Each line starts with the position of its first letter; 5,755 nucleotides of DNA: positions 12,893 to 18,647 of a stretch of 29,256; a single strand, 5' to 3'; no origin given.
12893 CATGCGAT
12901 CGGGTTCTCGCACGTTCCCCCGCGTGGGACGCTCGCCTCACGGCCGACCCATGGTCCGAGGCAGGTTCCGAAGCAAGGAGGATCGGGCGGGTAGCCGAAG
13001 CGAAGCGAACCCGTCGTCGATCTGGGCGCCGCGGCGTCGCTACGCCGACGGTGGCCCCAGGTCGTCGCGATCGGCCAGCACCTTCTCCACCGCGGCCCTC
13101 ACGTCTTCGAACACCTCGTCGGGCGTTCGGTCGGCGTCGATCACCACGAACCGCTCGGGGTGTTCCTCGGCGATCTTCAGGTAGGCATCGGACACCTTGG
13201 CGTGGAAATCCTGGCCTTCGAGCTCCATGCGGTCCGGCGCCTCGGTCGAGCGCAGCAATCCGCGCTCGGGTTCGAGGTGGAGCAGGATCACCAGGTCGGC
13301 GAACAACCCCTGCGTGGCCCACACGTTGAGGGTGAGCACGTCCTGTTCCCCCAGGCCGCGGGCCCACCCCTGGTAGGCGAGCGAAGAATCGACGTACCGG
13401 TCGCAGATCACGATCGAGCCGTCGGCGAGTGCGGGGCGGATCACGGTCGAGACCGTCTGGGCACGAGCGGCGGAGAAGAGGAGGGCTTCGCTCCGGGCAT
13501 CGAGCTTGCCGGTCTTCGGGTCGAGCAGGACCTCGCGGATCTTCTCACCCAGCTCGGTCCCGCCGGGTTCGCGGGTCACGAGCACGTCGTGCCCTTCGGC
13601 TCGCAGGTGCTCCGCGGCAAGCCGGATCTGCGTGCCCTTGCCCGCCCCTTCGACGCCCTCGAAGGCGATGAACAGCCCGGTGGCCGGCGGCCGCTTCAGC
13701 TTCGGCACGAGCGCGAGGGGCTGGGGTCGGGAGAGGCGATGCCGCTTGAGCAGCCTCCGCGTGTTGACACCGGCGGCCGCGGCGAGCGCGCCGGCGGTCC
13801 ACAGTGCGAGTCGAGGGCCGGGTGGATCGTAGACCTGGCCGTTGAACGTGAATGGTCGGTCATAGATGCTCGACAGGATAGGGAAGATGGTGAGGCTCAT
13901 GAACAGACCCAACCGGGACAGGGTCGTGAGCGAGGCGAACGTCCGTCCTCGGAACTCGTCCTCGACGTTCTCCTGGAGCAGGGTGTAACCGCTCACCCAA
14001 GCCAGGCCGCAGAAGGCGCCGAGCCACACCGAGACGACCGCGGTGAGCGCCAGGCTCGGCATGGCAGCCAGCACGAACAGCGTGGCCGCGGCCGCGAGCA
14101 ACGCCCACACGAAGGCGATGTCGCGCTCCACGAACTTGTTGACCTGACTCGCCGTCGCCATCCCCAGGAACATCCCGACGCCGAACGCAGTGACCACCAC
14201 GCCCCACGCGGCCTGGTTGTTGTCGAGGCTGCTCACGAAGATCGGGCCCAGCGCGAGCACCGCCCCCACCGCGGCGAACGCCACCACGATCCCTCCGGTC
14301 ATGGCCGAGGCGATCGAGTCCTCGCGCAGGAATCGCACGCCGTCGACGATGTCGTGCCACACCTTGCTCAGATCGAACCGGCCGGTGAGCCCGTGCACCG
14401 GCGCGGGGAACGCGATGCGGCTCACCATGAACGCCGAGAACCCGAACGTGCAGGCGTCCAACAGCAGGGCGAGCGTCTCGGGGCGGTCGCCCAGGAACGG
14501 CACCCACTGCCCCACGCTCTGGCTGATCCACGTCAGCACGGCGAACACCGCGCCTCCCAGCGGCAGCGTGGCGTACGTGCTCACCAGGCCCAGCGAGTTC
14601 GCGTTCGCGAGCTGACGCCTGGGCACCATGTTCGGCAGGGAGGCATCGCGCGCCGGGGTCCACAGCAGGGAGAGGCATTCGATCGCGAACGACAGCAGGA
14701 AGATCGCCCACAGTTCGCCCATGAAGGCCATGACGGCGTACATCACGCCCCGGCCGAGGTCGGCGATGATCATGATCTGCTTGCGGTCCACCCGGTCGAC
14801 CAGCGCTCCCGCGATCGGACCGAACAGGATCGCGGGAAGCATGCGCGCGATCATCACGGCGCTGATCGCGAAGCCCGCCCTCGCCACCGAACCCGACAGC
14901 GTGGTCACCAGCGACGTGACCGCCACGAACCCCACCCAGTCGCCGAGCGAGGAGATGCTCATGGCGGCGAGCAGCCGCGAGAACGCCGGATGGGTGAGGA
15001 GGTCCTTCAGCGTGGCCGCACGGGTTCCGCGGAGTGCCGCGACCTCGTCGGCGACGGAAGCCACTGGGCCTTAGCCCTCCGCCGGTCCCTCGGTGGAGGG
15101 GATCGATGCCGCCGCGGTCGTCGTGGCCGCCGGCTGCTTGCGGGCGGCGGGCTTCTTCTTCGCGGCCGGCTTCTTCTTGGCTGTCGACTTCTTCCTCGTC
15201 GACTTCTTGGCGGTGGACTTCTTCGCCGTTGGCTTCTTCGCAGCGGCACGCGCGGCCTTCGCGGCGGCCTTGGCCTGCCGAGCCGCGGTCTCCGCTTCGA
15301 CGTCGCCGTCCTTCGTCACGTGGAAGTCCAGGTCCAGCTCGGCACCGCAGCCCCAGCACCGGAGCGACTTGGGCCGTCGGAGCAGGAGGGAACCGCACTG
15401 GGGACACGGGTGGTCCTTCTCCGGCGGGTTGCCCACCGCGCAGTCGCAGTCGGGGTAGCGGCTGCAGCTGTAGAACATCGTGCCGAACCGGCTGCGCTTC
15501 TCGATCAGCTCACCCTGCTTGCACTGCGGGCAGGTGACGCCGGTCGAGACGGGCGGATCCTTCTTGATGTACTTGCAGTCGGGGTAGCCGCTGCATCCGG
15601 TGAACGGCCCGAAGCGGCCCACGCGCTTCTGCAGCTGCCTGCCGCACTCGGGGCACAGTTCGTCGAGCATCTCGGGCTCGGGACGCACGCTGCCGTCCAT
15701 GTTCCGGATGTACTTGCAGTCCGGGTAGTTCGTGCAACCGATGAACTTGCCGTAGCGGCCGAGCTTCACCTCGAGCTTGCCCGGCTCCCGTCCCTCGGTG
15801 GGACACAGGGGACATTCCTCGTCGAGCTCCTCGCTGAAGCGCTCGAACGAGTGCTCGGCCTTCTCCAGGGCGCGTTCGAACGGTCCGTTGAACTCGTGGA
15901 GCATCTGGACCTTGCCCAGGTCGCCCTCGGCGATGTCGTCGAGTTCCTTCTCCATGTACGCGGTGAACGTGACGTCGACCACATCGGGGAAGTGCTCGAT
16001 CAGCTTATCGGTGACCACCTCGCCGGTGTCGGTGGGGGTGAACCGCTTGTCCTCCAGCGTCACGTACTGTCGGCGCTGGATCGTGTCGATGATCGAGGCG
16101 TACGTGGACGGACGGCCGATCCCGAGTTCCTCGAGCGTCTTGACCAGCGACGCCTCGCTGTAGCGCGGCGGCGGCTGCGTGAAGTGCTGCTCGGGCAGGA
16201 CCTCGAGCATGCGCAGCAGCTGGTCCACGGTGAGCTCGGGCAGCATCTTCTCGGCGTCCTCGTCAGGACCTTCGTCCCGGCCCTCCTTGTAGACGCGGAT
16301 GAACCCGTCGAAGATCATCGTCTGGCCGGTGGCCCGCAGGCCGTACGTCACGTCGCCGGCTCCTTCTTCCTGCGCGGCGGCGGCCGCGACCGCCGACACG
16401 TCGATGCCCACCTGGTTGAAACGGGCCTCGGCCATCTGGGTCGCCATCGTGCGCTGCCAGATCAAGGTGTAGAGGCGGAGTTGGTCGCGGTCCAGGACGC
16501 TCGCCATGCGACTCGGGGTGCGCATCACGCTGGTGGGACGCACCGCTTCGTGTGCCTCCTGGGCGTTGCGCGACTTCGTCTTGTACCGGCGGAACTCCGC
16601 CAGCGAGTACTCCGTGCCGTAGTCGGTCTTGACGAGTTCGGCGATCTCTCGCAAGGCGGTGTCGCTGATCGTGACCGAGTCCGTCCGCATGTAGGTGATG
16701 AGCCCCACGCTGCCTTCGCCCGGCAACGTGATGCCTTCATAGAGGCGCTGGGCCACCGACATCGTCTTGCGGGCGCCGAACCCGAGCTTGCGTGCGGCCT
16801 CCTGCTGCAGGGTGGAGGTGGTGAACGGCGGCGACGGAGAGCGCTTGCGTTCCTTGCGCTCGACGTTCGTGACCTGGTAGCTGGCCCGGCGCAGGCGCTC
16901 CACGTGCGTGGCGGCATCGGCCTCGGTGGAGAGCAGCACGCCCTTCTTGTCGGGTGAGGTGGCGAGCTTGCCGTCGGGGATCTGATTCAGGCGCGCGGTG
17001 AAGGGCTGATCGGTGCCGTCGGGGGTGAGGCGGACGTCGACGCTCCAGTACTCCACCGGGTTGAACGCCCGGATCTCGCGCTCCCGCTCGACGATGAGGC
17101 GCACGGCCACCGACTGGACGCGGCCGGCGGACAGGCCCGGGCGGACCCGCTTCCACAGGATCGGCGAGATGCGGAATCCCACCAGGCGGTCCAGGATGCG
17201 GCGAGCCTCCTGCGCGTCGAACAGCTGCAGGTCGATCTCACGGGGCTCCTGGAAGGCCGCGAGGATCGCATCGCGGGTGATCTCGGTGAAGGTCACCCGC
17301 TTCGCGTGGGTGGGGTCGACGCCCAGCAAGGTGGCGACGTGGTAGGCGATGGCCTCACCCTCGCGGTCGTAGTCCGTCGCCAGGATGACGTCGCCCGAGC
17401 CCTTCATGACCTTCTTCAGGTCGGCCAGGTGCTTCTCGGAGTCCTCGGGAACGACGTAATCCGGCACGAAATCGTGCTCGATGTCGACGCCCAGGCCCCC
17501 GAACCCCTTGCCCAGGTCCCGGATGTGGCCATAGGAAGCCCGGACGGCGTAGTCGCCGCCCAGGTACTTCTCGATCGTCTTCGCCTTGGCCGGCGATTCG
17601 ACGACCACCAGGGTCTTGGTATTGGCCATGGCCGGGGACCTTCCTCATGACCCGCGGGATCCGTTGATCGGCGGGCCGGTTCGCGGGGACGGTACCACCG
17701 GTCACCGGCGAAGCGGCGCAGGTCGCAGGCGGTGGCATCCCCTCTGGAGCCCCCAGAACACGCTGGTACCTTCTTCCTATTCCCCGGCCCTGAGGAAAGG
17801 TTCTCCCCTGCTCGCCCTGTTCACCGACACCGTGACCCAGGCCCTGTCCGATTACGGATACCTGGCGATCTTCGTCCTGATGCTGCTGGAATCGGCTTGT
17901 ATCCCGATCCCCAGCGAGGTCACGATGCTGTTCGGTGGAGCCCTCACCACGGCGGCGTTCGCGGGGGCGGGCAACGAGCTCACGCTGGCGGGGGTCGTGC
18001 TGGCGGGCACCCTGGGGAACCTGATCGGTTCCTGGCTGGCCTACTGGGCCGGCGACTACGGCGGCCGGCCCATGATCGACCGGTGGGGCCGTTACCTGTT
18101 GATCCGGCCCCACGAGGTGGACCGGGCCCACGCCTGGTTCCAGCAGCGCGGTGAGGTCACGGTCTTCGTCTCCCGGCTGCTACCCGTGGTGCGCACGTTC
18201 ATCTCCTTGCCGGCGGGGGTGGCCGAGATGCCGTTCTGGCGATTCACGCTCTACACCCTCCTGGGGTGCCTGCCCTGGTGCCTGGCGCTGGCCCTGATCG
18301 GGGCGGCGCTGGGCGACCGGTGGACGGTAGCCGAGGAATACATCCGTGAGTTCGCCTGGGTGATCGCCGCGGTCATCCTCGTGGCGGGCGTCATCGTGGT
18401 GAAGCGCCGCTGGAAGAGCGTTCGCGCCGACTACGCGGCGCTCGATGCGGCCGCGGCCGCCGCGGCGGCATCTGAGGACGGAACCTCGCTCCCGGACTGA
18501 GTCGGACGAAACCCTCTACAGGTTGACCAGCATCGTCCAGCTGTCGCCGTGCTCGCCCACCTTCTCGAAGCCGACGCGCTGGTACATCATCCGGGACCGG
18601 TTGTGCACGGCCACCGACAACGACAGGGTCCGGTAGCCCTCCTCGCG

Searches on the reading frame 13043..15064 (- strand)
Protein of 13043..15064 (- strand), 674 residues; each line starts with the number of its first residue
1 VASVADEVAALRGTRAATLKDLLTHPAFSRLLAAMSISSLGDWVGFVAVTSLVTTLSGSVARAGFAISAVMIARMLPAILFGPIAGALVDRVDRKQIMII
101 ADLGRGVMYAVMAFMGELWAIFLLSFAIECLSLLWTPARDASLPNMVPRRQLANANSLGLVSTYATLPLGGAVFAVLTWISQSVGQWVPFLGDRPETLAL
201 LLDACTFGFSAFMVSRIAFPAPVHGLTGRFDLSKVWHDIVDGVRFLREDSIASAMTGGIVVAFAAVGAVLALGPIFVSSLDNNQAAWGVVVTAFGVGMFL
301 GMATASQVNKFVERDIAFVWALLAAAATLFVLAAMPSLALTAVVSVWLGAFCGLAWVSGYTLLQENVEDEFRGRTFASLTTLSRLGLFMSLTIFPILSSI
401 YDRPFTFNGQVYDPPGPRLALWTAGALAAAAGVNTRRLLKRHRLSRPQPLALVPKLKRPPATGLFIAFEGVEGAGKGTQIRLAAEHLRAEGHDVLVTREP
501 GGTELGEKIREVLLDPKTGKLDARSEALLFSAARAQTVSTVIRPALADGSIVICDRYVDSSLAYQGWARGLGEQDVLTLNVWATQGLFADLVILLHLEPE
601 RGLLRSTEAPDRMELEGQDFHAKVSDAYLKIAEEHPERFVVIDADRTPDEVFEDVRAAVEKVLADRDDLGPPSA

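Call 19: search_protein_families(library=pfam, proteins=[window:13043-15064:-], max_evalue=0.001)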
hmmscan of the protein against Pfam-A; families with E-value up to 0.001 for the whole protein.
window:13043-15064:- (674 aa): 3 families
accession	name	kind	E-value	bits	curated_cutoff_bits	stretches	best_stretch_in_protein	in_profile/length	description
PF02223.23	Thymidylate_kin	-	2.3e-46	158.3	27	1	468-654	1-184/185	Thymidylate kinase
PF07690.21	MFS_1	-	8.8e-21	74.6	33.4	2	32-389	2-345/347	Major Facilitator Superfamily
PF05977.19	MFS_3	-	2.4e-19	69.6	27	1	23-377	7-346/524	Transmembrane secretion effector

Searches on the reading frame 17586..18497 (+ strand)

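Call 19: search_protein_families(library=pfam, proteins=[window:17586-18497:+], max_evalue=0.001)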
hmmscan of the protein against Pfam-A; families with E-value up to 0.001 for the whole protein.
window:17586-18497:+ (304 aa): 1 family
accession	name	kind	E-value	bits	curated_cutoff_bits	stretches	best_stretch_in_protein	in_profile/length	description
PF09335.16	VTT_dom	-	2e-27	96.5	33.9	1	108-240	1-122/123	VTT domain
